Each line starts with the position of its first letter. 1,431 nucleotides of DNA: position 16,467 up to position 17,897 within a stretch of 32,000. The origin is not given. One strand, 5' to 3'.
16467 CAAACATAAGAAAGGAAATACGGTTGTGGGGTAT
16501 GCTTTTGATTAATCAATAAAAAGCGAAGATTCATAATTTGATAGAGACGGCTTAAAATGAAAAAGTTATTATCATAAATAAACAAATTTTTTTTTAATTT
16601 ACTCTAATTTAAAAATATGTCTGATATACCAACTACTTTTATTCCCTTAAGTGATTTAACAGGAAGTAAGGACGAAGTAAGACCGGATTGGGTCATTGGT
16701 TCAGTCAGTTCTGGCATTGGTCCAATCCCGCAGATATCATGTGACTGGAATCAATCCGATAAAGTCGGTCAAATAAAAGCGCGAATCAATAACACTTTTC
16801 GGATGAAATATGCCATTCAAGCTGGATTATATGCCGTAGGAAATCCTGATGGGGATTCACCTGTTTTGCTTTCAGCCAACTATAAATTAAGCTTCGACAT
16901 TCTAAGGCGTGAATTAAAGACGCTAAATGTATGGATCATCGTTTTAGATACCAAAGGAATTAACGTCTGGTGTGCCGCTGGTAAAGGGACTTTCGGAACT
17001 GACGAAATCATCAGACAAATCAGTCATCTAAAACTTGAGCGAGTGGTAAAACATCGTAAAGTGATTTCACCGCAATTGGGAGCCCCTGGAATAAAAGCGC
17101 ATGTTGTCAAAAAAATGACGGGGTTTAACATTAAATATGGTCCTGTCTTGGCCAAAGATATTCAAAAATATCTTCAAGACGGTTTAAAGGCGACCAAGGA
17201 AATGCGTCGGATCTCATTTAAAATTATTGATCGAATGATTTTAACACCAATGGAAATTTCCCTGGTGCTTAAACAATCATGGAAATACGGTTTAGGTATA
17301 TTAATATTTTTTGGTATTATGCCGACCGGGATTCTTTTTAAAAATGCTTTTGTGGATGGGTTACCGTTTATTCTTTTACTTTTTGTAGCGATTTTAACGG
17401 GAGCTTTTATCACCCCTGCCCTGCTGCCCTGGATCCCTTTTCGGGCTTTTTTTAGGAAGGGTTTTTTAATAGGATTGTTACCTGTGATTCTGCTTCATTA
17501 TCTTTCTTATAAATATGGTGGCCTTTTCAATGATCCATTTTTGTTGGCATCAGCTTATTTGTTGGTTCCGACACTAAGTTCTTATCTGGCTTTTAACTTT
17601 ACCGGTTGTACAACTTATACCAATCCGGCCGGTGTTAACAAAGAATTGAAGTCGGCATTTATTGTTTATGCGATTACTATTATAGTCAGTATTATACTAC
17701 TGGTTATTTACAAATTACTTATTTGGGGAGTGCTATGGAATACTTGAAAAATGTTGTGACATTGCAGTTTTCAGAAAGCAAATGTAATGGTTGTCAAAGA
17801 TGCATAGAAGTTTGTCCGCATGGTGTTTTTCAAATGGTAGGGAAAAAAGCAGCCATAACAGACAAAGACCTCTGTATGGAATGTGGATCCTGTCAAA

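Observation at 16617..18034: Complete hgcA-hgcB mercury-methylation gene pair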

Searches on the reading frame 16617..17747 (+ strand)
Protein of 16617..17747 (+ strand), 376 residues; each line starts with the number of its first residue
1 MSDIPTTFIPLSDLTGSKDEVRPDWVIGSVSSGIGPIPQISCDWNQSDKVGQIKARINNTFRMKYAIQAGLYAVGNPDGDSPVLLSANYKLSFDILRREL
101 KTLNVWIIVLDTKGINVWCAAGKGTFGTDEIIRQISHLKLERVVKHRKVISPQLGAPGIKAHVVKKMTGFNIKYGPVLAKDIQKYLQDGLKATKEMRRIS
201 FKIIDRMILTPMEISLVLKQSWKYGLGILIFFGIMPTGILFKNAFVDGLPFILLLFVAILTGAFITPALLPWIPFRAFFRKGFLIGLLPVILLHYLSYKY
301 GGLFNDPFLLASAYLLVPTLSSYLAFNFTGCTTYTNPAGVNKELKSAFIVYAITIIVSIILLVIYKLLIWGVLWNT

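Call 3: search_protein_families(library=ncbifam, proteins=[window:16617-17747:+], max_evalue=0.01)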
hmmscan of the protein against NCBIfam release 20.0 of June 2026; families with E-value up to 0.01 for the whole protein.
window:16617-17747:+ (376 aa): 3 families
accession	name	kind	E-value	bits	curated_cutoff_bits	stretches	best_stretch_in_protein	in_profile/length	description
NF040863.1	HgcA_corrinoid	equivalog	1.4e-115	385.9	275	1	37-366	1-323/325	mercury methylation corrinoid protein HgcA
NF043039.1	HgcAB_like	equivalog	2.3e-57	195.2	285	1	64-334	13-278/350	HgcAB-like fusion protein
NF003195.0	PRK04165.1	equivalog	1.5e-20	73.5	306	1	65-188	322-445/450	acetyl-CoA decarbonylase/synthase complex subunit gamma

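Call 4: search_protein_families(library=pfam, proteins=[window:16617-17747:+], max_evalue=0.01)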
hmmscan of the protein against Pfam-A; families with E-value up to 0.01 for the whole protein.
window:16617-17747:+ (376 aa): 1 family
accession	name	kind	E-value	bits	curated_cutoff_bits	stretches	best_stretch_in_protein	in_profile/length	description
PF03599.22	CdhD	-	7.1e-10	38.6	24.8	1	67-182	268-383/387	CO dehydrogenase/acetyl-CoA synthase delta subunit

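Call 6: search_solved_structures(query=window:16617-17747:+, max_evalue=0.01, show_alignments=2)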
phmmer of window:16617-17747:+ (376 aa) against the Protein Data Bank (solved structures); distinct sequences matched with E-value up to 0.01: 4.
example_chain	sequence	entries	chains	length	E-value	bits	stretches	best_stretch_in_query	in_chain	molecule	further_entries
2h9a_A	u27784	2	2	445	6.5e-08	35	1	62-186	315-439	Carbon monoxide dehydrogenase corrinoid/iron-sulfur protein, gamma subunit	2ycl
4c1n_A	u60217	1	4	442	7.1e-08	34.9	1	62-186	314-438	CARBON MONOXIDE DEHYDROGENASE CORRINOID/IRON-SULFUR PROTEIN, GAMMA SUBUNIT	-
4djd_C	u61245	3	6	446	4.5e-06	29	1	67-186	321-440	Corrinoid/iron-sulfur protein large subunit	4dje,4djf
9fzy_F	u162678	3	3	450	5.6e-06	28.7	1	56-186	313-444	Corrinoid iron-sulfur protein large subunit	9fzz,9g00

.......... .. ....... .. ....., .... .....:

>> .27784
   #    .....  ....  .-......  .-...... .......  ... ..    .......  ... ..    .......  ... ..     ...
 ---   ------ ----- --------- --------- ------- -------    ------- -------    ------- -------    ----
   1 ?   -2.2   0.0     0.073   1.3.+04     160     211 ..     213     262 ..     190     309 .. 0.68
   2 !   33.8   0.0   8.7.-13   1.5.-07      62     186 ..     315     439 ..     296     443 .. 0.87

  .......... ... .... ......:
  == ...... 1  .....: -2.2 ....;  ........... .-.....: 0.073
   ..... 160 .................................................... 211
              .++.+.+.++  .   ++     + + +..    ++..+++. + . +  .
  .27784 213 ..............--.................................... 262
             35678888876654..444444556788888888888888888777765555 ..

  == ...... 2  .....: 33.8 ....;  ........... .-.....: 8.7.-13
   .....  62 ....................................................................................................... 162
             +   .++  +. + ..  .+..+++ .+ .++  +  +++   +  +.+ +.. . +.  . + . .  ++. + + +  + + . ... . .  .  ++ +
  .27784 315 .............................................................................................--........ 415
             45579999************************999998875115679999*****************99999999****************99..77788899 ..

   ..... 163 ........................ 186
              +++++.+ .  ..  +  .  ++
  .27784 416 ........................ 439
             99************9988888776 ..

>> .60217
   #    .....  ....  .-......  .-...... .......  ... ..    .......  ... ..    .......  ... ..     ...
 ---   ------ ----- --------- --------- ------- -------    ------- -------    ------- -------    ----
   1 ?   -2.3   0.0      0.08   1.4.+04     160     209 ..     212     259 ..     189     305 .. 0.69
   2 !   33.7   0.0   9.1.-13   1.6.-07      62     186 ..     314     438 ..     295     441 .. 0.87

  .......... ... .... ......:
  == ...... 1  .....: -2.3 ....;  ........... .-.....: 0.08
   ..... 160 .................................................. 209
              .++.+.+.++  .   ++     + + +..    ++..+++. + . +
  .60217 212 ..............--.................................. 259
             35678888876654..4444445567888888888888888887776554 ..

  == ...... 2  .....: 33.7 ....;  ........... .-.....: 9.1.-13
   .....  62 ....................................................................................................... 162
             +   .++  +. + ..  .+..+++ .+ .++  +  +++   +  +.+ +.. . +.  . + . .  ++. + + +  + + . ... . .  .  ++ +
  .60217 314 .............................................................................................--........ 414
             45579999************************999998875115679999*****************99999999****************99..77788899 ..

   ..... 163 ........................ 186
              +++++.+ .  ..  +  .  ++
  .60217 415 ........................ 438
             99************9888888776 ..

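Call 12: find_related_loci(query=window:16617-17747:+, collection=genome_contigs, flank=10000)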
Query window:16617-17747:+ (376 aa) in genome_contigs; peptide patterns used: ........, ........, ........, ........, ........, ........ (x = any residue, [..] = any of these).
82 stretches matched a pattern; 7 encode a relative of the query (tblastn E <= 1e-3); 7 distinct loci.
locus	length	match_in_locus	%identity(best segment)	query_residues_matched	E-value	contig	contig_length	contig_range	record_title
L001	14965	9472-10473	51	29-365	5e-105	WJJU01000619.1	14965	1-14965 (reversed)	MAG: Chitinivibrionales bacterium isolate RBin_299 k141_3332134, whole genome shotgun sequence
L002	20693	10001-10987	45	44-375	6e-92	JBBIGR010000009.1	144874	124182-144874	MAG: Fibrobacteria bacterium isolate ETS170220_bin_96 NODE_47_length_144874_cov_7.754093, whole genome shotgun sequence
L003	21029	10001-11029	44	18-375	8e-88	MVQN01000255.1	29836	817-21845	MAG: Syntrophorhabdus sp. PtaB.Bin006 A4E58_contig000255, whole genome shotgun sequence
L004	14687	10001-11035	42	19-376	8e-86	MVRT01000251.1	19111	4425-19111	MAG: Syntrophorhabdus sp. PtaU1.Bin153 A4E65_contig000251, whole genome shotgun sequence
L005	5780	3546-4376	46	47-345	2e-81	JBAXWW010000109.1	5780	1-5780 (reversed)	MAG: bacterium isolate ELA723 MAG723_109, whole genome shotgun sequence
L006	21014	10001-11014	42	26-368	2e-81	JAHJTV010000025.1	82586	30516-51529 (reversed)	MAG: bacterium isolate OS_PC_MetaG.mb.69 OS_PC_MetaG.mb.69_k141_147680, whole genome shotgun sequence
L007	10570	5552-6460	39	34-348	4e-64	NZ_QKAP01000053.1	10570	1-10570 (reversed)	MAG: Malonomonas rubra isolate SZUA-375 scaffold_22410, whole genome shotgun sequence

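Call 13: find_homologous_proteins(query=window:16617-17747:+, max_evalue=1e-10)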
Query window:16617-17747:+ (376 aa): 7972 proteins with E <= 1e-10 among 8000 candidates; the best 120 are listed.
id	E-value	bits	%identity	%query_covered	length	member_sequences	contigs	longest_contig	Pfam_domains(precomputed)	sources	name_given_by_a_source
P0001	3.4e-248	841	100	100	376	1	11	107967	PF03599.23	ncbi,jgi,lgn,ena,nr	ncbi:MAG: acetyl-CoA synthase subunit gamma [Deltaproteobacteria bacterium]|jgi:hypothetical protein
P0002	2.4e-219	746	88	99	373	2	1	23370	PF03599.23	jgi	-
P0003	2.3e-184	631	72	99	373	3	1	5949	PF03599.23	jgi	jgi:hypothetical protein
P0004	1.2e-172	592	68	99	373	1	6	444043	PF03599.23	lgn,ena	-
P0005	1.3e-140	487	58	99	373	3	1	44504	PF03599.23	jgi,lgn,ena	-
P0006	7.5e-140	484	58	99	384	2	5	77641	PF03599.23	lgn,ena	-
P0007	9.1e-140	484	59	98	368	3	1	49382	PF03599.23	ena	-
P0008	2.6e-139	482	58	99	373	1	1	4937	PF03599.23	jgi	-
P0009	4.9e-139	482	58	99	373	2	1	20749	PF03599.23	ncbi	-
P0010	3.8e-138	479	58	99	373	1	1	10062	PF03599.23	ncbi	-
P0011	6.4e-136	471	57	99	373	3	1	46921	PF03599.23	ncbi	-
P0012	9.9e-136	471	57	99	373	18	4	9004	PF03599.23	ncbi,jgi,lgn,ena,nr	ncbi:MAG: acetyl-CoA synthase subunit gamma [Deltaproteobacteria bacterium]|nr:acetyl-CoA synthase s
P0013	6.6e-128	445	52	99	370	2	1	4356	PF03599.23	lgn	-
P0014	9.2e-122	425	52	99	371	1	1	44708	PF03599.23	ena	-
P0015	2.3e-121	423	50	97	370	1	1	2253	PF03599.23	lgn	-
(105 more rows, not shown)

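Call 14: find_encoding_contigs(protein=P0001, flank=10000, max_places=8)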
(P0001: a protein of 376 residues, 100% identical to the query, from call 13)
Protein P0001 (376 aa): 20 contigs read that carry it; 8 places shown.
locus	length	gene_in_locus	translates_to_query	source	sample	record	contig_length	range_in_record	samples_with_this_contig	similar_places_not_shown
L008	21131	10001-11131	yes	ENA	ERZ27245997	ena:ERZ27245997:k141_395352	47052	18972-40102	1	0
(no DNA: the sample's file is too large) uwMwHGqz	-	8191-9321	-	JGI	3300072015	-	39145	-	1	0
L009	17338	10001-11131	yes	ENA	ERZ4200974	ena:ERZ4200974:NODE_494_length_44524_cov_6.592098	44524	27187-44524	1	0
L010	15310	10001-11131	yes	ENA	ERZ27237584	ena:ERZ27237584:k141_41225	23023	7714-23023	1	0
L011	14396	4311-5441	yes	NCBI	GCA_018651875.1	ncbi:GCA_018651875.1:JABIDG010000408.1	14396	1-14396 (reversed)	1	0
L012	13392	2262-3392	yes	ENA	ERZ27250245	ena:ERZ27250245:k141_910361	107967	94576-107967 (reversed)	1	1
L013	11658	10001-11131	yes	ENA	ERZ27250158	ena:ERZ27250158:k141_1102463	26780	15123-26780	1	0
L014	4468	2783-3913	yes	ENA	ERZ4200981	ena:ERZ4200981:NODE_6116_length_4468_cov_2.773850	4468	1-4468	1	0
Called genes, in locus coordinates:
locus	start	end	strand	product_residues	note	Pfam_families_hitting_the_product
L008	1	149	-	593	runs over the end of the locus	PF02518:HATPase_c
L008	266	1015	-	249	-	PF00497:SBP_bac_3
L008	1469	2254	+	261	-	PF00497:SBP_bac_3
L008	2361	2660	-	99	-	-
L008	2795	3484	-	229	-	PF00590:TP_methylase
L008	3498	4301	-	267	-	PF01497:Peripla_BP_2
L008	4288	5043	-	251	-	PF00005:ABC_tran, PF02463:SMC_N (weak), PF13304:AAA_21 (faint)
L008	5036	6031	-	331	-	PF01032:FecCD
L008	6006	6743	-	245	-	PF01061:ABC2_membrane, PF12698:ABC2_membrane_3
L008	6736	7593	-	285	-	PF00005:ABC_tran, PF13304:AAA_21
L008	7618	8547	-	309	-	PF06180:CbiK, PF01903:CbiX (faint)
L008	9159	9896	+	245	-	PF01411:tRNA-synt_2c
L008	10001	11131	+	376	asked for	PF03599:CdhD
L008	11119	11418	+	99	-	PF14697:Fer4_21 (faint), PF25160:LdpA_Fe-S-bd (faint), PF00037:Fer4, PF12797:Fer4_2 (faint), PF12837:Fer4_6 (weak), PF13237:Fer4_10 (weak), PF12838:Fer4_7 (weak), PF13187:Fer4_9, +1 more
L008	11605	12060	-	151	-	PF00005:ABC_tran (weak)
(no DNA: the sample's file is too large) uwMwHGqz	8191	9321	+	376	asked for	PF03599:CdhD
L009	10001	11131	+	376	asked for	PF03599:CdhD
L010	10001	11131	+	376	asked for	PF03599:CdhD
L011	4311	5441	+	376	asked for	PF03599:CdhD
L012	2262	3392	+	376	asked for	PF03599:CdhD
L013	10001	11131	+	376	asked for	PF03599:CdhD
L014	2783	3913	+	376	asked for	PF03599:CdhD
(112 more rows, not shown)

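Call 15: list_cluster_members(proteins=[window:16617-17747:+, window:17735-18034:+, window:17723-18034:+])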
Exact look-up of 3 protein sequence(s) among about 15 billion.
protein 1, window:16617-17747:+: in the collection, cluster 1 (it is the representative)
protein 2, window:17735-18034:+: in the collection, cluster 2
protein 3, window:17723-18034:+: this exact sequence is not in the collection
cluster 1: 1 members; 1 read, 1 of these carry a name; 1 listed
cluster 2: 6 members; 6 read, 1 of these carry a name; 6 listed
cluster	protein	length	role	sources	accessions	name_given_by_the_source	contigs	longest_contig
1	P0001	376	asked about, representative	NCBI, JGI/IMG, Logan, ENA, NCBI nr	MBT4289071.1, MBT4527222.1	MAG: acetyl-CoA synthase subunit gamma [Deltaproteobacteria bacterium] | hypothetical protein | acetyl-CoA synthase subunit gamma [Deltaproteobacteria bacterium]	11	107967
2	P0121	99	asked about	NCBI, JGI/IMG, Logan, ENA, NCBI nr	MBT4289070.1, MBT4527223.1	MAG: 4Fe-4S binding protein [Deltaproteobacteria bacterium] | NAD-dependent dihydropyrimidine dehydrogenase PreA subunit | 4Fe-4S binding protein [Deltaproteobacteria bacterium]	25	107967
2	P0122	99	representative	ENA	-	-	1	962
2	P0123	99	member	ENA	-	-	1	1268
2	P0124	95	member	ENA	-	-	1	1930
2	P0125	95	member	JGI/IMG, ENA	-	-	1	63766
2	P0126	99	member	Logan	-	-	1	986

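Call 33: find_encoding_contigs(protein=P0004, flank=10000, max_places=2)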
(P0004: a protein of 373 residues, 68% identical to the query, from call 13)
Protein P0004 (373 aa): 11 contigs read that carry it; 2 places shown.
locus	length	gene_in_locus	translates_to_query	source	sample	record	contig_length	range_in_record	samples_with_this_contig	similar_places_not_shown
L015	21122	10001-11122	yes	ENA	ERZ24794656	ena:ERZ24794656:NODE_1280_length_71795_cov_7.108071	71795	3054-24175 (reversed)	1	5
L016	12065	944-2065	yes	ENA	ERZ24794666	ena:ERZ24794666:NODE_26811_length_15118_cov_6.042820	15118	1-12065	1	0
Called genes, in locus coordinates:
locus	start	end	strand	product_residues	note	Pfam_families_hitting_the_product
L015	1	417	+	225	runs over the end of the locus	PF07796:DUF1638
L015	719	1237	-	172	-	-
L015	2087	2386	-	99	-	-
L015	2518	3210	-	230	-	PF00590:TP_methylase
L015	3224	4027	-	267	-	PF01497:Peripla_BP_2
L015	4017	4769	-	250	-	PF00005:ABC_tran, PF02463:SMC_N (weak), PF13304:AAA_21 (faint)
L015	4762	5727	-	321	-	PF01032:FecCD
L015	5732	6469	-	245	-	PF01061:ABC2_membrane, PF12698:ABC2_membrane_3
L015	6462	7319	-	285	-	PF00005:ABC_tran, PF13175:AAA_15 (faint), PF13304:AAA_21 (weak)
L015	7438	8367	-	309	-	PF06180:CbiK, PF01903:CbiX (faint)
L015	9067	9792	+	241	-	PF01411:tRNA-synt_2c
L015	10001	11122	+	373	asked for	PF03599:CdhD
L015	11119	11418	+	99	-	PF13183:Fer4_8 (faint), PF14697:Fer4_21 (faint), PF00037:Fer4 (weak), PF12797:Fer4_2 (weak), PF12837:Fer4_6, PF13237:Fer4_10 (weak), PF12838:Fer4_7 (weak), PF13187:Fer4_9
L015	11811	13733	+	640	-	PF16927:HisKA_7TM, PF00989:PAS (weak), PF08448:PAS_4, PF13426:PAS_9 (weak), PF00512:HisKA, PF02518:HATPase_c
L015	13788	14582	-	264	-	PF00005:ABC_tran, PF02463:SMC_N (faint)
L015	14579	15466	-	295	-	PF02653:BPD_transp_2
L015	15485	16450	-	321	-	PF13407:Peripla_BP_4 (faint), PF04392:ABC_sub_bind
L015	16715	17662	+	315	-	PF00132:Hexapep (faint), PF25087:GMPPB_C (faint)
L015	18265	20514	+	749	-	PF00672:HAMP (faint), PF00015:MCPsignal, PF01814:Hemerythrin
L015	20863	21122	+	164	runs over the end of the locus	PF17775:YchJ_M-like, PF02810:SEC-C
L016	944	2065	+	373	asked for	PF03599:CdhD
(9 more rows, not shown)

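Call 34: find_encoding_contigs(protein=P0002, flank=10000, max_places=2)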
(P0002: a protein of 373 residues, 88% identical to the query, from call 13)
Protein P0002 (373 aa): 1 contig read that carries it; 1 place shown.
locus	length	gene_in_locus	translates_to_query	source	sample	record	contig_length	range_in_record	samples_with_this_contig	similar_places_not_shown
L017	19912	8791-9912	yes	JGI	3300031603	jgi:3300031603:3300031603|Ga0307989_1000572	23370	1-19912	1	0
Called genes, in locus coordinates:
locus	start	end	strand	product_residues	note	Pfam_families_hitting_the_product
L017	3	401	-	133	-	?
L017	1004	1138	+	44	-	-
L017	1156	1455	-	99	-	-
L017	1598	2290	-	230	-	PF00590:TP_methylase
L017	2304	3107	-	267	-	PF01497:Peripla_BP_2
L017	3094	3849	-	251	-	PF00005:ABC_tran, PF02463:SMC_N (weak), PF13304:AAA_21 (faint)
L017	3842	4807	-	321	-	PF01032:FecCD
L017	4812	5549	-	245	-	PF01061:ABC2_membrane, PF12698:ABC2_membrane_3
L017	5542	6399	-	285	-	PF00005:ABC_tran, PF13175:AAA_15 (faint), PF13304:AAA_21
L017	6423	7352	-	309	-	PF06180:CbiK, PF01903:CbiX (faint)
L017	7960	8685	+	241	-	PF01411:tRNA-synt_2c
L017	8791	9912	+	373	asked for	PF03599:CdhD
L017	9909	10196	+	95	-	PF13183:Fer4_8 (faint), PF14697:Fer4_21 (faint), PF25160:LdpA_Fe-S-bd (faint), PF12837:Fer4_6, PF13237:Fer4_10 (weak), PF00037:Fer4, PF12838:Fer4_7 (weak), PF13187:Fer4_9, +3 more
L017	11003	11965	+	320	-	PF01547:SBP_bac_1, PF13531:SBP_bac_11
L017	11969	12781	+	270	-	PF00528:BPD_transp_1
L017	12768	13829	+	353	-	PF02463:SMC_N (weak), PF00005:ABC_tran, PF03459:TOBE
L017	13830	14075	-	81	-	-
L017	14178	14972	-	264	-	PF02463:SMC_N (faint), PF00005:ABC_tran, PF00910:RNA_helicase (faint)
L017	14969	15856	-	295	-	PF02653:BPD_transp_2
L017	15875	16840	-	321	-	PF04392:ABC_sub_bind, PF13407:Peripla_BP_4 (faint)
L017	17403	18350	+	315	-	PF00132:Hexapep (faint)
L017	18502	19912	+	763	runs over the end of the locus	PF00672:HAMP (faint), PF00015:MCPsignal, PF01814:Hemerythrin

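Call 35: find_encoding_contigs(protein=P0006, flank=8000, max_places=1)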
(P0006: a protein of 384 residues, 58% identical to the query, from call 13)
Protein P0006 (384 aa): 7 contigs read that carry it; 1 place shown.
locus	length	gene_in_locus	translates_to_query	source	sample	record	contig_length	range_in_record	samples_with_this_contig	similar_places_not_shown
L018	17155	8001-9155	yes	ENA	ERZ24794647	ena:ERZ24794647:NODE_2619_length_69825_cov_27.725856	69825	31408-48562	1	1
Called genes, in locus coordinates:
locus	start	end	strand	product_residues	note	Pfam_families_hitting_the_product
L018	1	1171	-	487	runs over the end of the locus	PF00884:Sulfatase, PF01663:Phosphodiest (weak), PF16347:SGSH_C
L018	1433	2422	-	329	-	PF03480:DctP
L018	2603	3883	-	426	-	PF06808:DctM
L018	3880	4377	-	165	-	PF04290:DctQ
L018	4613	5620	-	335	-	PF00356:LacI, PF00532:Peripla_BP_1, PF13407:Peripla_BP_4, PF13377:Peripla_BP_3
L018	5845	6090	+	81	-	-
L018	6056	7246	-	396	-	PF02771:Acyl-CoA_dh_N, PF02770:Acyl-CoA_dh_M, PF00441:Acyl-CoA_dh_1, PF08028:Acyl-CoA_dh_2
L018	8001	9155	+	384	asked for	PF03599:CdhD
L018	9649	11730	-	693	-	PF00378:ECH_1, PF16113:ECH_2, PF02737:3HCDH_N, PF03446:NAD_binding_2 (faint), PF00725:3HCDH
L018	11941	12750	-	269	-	PF00106:adh_short, PF08659:KR (weak), PF13561:adh_short_C2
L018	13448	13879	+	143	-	PF03061:4HBT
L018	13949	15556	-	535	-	PF01839:FG-GAP (faint), PF13517:FG-GAP_3, PF07593:UnbV_ASPIC (weak)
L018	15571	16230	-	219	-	PF20599:DUF6796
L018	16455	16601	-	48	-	-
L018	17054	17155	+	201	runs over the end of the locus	PF04542:Sigma70_r2, PF08281:Sigma70_r4_2, PF04545:Sigma70_r4 (weak)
